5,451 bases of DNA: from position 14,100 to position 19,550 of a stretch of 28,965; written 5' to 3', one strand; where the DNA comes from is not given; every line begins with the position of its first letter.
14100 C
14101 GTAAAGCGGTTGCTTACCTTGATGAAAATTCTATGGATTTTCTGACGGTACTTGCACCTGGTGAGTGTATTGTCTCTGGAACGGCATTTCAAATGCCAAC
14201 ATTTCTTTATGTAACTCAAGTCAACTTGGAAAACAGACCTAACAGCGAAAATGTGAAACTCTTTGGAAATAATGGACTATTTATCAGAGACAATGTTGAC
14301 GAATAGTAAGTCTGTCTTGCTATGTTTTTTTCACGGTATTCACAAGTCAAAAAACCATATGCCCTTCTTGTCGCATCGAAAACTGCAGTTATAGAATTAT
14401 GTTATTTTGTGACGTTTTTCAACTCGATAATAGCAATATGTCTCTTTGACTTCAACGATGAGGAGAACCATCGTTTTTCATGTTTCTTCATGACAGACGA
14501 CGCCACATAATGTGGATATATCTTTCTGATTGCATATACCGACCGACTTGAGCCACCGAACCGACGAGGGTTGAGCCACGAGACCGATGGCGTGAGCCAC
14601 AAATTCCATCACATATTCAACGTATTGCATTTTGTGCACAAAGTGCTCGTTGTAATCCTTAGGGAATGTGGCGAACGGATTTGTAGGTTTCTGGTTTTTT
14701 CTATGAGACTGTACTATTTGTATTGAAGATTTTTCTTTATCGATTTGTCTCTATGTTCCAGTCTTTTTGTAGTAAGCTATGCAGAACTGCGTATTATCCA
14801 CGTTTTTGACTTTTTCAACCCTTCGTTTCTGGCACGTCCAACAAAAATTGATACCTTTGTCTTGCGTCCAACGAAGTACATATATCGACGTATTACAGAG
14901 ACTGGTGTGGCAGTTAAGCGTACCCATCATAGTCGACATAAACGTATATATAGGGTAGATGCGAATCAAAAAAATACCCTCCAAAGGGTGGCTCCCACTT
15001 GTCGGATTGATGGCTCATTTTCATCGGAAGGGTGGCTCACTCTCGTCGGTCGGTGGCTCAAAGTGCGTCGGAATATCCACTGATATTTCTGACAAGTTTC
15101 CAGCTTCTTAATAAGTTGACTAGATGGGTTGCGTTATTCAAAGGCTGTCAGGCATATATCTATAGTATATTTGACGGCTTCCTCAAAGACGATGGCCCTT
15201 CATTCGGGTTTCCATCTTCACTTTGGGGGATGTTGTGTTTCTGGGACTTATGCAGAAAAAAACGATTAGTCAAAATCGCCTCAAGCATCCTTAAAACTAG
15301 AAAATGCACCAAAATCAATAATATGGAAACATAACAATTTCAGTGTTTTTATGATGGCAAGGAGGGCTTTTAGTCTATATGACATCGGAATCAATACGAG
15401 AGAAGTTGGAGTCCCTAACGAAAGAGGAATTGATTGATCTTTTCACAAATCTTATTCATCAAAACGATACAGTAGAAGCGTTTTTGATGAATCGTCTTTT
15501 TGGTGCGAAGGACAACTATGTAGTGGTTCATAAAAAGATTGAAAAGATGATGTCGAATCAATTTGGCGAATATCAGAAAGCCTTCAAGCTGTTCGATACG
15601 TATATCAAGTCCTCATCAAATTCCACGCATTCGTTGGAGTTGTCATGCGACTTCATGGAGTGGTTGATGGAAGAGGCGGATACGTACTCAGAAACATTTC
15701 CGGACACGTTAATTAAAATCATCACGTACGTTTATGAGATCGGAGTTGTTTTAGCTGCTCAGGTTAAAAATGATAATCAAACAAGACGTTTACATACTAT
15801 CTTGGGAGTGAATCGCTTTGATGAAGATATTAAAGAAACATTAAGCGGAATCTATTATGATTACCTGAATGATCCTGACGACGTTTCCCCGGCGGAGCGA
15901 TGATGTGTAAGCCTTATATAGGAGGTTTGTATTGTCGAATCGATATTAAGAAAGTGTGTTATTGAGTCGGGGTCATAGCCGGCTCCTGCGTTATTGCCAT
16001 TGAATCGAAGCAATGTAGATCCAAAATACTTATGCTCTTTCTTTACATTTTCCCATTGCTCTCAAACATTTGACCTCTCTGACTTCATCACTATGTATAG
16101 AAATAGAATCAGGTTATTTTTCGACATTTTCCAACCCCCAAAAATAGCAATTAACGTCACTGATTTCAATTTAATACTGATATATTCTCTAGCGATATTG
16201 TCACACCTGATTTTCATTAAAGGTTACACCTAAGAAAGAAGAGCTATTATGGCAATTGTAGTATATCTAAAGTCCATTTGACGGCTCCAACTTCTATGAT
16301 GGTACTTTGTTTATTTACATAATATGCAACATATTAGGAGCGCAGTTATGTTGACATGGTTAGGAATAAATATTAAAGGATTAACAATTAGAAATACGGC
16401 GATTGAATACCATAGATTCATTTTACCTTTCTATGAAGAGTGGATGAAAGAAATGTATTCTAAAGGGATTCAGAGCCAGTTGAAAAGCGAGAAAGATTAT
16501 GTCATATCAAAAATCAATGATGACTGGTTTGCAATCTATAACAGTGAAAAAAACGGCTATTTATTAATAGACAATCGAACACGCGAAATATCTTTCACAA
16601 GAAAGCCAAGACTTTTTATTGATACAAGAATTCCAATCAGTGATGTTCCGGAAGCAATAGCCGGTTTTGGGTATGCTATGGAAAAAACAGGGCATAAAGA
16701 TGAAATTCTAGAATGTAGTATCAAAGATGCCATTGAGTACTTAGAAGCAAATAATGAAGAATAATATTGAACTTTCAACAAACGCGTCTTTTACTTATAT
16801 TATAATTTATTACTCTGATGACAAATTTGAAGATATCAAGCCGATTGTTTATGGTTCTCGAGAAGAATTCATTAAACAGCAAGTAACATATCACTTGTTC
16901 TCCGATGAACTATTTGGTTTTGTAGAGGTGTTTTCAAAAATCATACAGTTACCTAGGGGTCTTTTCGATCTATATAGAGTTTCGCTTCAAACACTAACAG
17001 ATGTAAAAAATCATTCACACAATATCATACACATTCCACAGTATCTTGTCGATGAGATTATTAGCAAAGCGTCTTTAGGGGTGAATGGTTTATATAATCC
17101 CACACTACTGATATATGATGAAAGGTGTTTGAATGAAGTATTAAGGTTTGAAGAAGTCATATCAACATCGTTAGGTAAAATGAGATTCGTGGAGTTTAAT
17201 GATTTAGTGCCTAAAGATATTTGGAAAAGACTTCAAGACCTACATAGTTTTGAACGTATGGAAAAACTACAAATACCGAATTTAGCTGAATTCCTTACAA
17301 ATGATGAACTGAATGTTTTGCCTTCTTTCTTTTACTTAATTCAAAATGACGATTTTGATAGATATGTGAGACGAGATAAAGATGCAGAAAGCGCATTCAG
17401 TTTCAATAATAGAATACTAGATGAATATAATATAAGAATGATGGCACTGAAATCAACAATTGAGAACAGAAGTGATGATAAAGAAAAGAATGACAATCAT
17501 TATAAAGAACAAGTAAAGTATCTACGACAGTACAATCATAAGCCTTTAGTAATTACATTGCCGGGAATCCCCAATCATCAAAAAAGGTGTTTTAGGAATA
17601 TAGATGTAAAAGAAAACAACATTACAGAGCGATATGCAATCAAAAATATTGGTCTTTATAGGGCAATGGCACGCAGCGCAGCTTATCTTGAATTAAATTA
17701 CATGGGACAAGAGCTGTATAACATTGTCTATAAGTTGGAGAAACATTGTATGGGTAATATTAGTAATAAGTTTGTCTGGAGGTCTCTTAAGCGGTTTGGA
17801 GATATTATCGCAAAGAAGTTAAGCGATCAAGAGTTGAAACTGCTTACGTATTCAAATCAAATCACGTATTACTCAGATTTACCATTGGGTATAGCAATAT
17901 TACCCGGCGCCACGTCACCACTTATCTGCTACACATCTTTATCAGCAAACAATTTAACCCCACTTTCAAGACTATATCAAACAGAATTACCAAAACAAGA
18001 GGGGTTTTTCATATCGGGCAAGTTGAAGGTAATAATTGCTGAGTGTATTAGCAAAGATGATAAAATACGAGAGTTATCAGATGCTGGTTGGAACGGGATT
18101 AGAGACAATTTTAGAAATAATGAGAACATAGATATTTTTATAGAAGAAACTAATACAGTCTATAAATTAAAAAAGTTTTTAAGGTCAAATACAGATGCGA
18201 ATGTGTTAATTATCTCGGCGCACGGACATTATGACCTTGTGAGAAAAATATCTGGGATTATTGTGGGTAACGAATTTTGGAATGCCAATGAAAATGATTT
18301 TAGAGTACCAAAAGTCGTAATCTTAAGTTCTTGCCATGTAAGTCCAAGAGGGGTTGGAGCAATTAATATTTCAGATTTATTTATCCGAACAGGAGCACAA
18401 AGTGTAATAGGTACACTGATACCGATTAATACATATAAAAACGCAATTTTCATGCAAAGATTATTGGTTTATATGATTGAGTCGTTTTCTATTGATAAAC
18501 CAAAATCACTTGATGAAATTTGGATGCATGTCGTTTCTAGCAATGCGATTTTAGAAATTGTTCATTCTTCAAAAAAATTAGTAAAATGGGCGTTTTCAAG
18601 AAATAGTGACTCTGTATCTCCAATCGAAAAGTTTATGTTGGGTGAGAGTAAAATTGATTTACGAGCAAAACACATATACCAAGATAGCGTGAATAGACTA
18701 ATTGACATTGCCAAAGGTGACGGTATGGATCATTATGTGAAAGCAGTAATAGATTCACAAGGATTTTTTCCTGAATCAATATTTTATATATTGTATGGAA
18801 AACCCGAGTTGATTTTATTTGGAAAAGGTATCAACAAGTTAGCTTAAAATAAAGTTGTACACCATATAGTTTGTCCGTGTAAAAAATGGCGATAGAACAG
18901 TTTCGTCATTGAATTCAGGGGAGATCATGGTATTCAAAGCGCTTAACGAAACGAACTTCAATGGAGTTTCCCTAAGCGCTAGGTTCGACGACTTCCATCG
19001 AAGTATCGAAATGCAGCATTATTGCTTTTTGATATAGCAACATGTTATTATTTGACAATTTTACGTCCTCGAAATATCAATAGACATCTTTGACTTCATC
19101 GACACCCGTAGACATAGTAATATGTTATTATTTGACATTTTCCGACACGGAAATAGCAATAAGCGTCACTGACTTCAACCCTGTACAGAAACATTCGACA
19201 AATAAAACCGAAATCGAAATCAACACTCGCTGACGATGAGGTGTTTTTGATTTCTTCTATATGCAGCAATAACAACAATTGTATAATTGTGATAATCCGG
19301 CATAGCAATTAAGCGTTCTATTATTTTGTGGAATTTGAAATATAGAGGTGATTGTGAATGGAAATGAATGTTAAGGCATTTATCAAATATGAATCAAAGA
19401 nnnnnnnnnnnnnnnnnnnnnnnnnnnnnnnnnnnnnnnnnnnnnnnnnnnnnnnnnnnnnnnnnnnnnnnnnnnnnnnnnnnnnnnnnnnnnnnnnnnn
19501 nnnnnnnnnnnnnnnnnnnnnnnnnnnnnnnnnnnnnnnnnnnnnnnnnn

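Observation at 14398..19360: A roughly 60-bp promoter-like module is repeated in front of three separate unknown-function transcription units, suggesting a co-regulated, possibly multi-component system.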

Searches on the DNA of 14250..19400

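Call 103: search_rna_families(source=window, start=14250, end=19400, threshold=evalue, max_evalue=1)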
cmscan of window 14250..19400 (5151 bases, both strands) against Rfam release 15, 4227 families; matches with E-value up to 1: 1.
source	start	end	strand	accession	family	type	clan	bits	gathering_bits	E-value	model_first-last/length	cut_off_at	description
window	14502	14573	+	RF02677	NsiR4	Gene; sRNA;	-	19.4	40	0.69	1-65/65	no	Nitrogen stress-induced RNA 4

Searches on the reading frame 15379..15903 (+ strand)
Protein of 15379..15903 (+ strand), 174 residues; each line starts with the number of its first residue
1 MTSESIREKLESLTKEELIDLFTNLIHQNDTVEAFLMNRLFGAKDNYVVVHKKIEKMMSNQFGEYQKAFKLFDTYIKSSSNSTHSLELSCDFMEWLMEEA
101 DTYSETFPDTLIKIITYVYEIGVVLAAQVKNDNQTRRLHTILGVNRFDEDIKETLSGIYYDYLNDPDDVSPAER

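Call 7: search_protein_families(library=pfam, proteins=[window:15379-15903:+], max_evalue=0.01)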
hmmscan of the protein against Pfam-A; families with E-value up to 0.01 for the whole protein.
window:15379-15903:+ (174 aa): 1 family
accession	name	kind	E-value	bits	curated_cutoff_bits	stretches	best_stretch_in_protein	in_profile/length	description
PF16782.11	SIL1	-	0.0078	15.9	35.5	0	8-103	152-247/292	Nucleotide exchange factor SIL1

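Call 32: search_protein_families(library=padloc, proteins=[window:15379-15903:+], max_evalue=0.001)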
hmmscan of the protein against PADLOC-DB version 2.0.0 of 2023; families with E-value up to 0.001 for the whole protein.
window:15379-15903:+ (174 aa): 0 families

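Call 33: search_protein_families(library=ncbifam, proteins=[window:15379-15903:+], max_evalue=0.01)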
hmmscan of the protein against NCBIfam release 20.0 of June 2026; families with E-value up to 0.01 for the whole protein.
window:15379-15903:+ (174 aa): 1 family
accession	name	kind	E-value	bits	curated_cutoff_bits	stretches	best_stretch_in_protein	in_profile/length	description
NF047936.1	antiphage_GapS6b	subfamily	0.0053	14.6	850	1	36-114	466-545/1089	GapS6b family protein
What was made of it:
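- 15379..15903 (+): 174-aa gene, the unit downstream of the first array. No Pfam, PADLOC or NCBIfam match (calls 7, 32, 33).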

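Call 75: search_protein_representatives(protein=window:15379-15903:+)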
Query: 174 residues. Proteins with E-value up to 0.001 (for the whole library): 13; up to 1e-10: 3; up to 1e-30: 1. The best 13 are listed.
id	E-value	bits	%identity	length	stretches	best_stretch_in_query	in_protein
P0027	3.8e-81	287.2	75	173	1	1-171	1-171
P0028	5.8e-15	72.1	29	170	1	6-167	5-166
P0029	1.1e-11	61.5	26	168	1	8-163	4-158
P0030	6.4e-10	55.7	28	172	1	2-162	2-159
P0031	6.9e-10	55.6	25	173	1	1-163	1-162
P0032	9.7e-10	55.1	26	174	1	1-167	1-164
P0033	2.0e-09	54.1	24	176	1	8-167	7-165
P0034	3.7e-07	46.7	24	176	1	4-169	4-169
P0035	8.1e-07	45.6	24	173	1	9-167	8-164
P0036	1.9e-06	44.4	27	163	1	9-155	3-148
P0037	2.1e-06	44.3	26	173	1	7-149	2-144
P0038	5.4e-06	42.9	27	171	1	7-163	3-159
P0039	6.2e-04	36.2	26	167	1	11-153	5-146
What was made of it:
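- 15379..15903 (+): Only 13 homologues among 1.84 billion representatives (call 75).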

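Call 76: find_encoding_contigs(protein=P0027, flank=10000, max_places=5)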
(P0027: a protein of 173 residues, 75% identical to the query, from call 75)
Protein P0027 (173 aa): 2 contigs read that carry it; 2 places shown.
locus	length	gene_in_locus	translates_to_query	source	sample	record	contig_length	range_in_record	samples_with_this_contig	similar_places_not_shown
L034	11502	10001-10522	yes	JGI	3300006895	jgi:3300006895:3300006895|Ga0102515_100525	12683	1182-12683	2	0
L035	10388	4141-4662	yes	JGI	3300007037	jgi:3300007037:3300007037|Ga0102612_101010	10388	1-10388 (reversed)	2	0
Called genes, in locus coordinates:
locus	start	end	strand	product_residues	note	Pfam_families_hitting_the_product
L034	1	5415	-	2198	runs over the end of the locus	?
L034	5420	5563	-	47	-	-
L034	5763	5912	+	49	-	-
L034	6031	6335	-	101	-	-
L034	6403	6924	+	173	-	-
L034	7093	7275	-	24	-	-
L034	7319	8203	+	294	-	PF24698:DUF7662, PF27257:HI_0787_N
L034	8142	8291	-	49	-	-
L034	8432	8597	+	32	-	-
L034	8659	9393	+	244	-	PF00106:adh_short, PF13561:adh_short_C2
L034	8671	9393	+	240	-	PF00106:adh_short, PF13561:adh_short_C2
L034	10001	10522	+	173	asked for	-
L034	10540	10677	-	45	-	-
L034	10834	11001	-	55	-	-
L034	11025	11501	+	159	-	?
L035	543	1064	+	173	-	-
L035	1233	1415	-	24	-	-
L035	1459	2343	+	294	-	PF24698:DUF7662, PF27257:HI_0787_N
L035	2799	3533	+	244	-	PF00106:adh_short, PF13561:adh_short_C2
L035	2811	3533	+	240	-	PF00106:adh_short, PF13561:adh_short_C2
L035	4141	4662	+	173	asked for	-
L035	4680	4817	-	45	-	-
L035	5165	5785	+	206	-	-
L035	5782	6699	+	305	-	PF08843:AbiEii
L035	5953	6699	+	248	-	PF08843:AbiEii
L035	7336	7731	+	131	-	-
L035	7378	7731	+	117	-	-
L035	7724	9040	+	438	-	PF05014:Nuc_deoxyrib_tr, PF15891:Nuc_deoxyri_tr2 (faint)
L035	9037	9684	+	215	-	PF06508:QueC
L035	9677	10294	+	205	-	-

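Call 88: predict_structure(alignment_id=A7)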
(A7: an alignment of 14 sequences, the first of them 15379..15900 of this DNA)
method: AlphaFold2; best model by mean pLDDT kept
length: 174 residues; sequences in the alignment: 14
mean_pLDDT: 85.4   pTM: 0.74
mean pLDDT of the five models: 85.4, 85.2, 85.1, 85.1, 84.7
residues with pLDDT >= 90: 85; 70-90: 72; 50-70: 8; < 50: 9
segments of 3 or more residues with pLDDT < 50: 166-174
pLDDT, mean of each block of 10 residues (from residue 1): 78 91 85 79 82 93 87 92 95 93 84 95 93 90 82 90 59 38
secondary structure, 60 per line:
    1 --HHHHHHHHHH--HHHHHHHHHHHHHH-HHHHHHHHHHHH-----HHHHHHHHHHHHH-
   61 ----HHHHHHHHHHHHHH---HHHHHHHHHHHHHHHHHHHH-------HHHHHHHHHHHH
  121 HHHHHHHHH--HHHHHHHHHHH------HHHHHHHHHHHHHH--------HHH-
elements in order: H3-12 H15-28 H30-41 H47-59 H65-78 H82-101 H109-129 H132-142 H149-162

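Call 91: fold_search(model_id=the predicted structure, library=pdb)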
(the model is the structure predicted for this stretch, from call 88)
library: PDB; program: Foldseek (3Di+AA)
matches with E <= 10: 884; with E <= 0.001: 0
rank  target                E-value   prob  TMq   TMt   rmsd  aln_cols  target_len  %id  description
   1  8g9k_B                5.6e-02  1.00  0.47  0.42  13.3       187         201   13  Geometrically programmable nanomaterial construction using regularized protein building blocks (released 2024-03-13)
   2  9k7u_A                5.6e-02  0.96  0.27  0.34  13.5       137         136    8  Crystal structure of designed zinc-induced heterodimer Heter-Zn2-HEHE-22 (released 2025-10-29)
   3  9ew6_A                7.1e-02  0.57  0.22  0.17  15.0       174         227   11  Binary structure of 14-3-3s and BRAF phosphopeptide (pS365) (released 2025-04-16)
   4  1o9d_A                9.2e-02  0.72  0.29  0.23  18.0       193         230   13  Structural view of a fungal toxin acting on a 14-3-3 regulatory complex (released 2003-03-06)
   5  8g9k_A                1.1e-01  0.99  0.47  0.42  13.3       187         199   13  Geometrically programmable nanomaterial construction using regularized protein building blocks (released 2024-03-13)
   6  8qtt_D                1.1e-01  0.66  0.29  0.22  17.6       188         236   14  Crystal structure of a C-terminally truncated version of Arabidopsis thaliana 14-3-3 omega in complex with a phosphope (released 2023-11-15)
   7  3u9x                  1.1e-01  0.44  0.23  0.18  17.1       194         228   14  Covalent attachment of pyridoxal-phosphate derivatives to 14-3-3 proteins (released 2012-05-09)
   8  4zq0_D                1.5e-01  0.72  0.30  0.23  16.7       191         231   15  crystal structure of Giardia 14-3-3 in complex with the phosphopeptide A8Ap (released 2016-03-30)
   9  2dba_MODEL_1_A        1.6e-01  0.75  0.27  0.30  11.6       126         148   10  The solution structure of the tetratrico peptide repeat of human Smooth muscle cell associated protein-1, isof (released 2006-06-15)
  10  8qt5_F                1.7e-01  0.57  0.29  0.21  17.7       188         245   15  Crystal structure of Arabidopsis thaliana 14-3-3 isoform lambda in complex with a phosphopeptide from the transcriptio (released 2023-10-25)
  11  8qt5_A                1.7e-01  0.57  0.28  0.21  17.6       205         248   14  Crystal structure of Arabidopsis thaliana 14-3-3 isoform lambda in complex with a phosphopeptide from the transcriptio (released 2023-10-25)
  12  8adm_A                1.7e-01  0.57  0.29  0.23  17.6       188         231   13  Ternary complex of 14-3-3 sigma, Usp8pS718 phosphopeptide and small molecule stabilizer (released 2023-04-26)
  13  3iqj_A                1.7e-01  0.28  0.22  0.17  16.1       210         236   14  Crystal Structure of human 14-3-3 sigma in Complex with Raf1 peptide (10mer) (released 2010-09-01)
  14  5h78_A                1.9e-01  0.97  0.44  0.41  13.5       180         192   15  Crystal structure of the PKA-DHR14 fusion protein (released 2017-06-28)
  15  8fin_B                1.9e-01  0.82  0.33  0.34  10.6       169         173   10  Multi-state design of two-state switchable hinge proteins (released 2023-08-16)
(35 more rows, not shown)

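Call 95: find_encoding_contigs(protein=P0028, flank=10000, max_places=6)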
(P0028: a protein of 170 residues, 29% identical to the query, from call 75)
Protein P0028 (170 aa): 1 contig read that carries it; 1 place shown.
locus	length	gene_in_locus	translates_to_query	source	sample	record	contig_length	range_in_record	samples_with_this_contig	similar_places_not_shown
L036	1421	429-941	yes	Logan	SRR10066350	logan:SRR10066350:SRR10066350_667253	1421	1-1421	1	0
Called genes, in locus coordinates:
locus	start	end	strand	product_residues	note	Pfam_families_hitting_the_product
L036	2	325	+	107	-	?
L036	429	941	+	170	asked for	-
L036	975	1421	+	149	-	?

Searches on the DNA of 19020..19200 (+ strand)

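Call 25: search_dna_similar(query=window:19020-19200:+, collection=plasmids, mode=distant, max_evalue=0.01)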
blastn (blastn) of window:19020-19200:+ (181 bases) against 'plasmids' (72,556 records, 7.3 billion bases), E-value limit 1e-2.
No match.

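Call 26: search_dna_similar(query=window:19020-19200:+, collection=phages, mode=distant, max_evalue=0.01)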
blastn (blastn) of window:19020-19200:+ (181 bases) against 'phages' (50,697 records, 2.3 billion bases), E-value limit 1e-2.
No match.
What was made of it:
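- Tried and rejected: No match (calls 25, 26).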
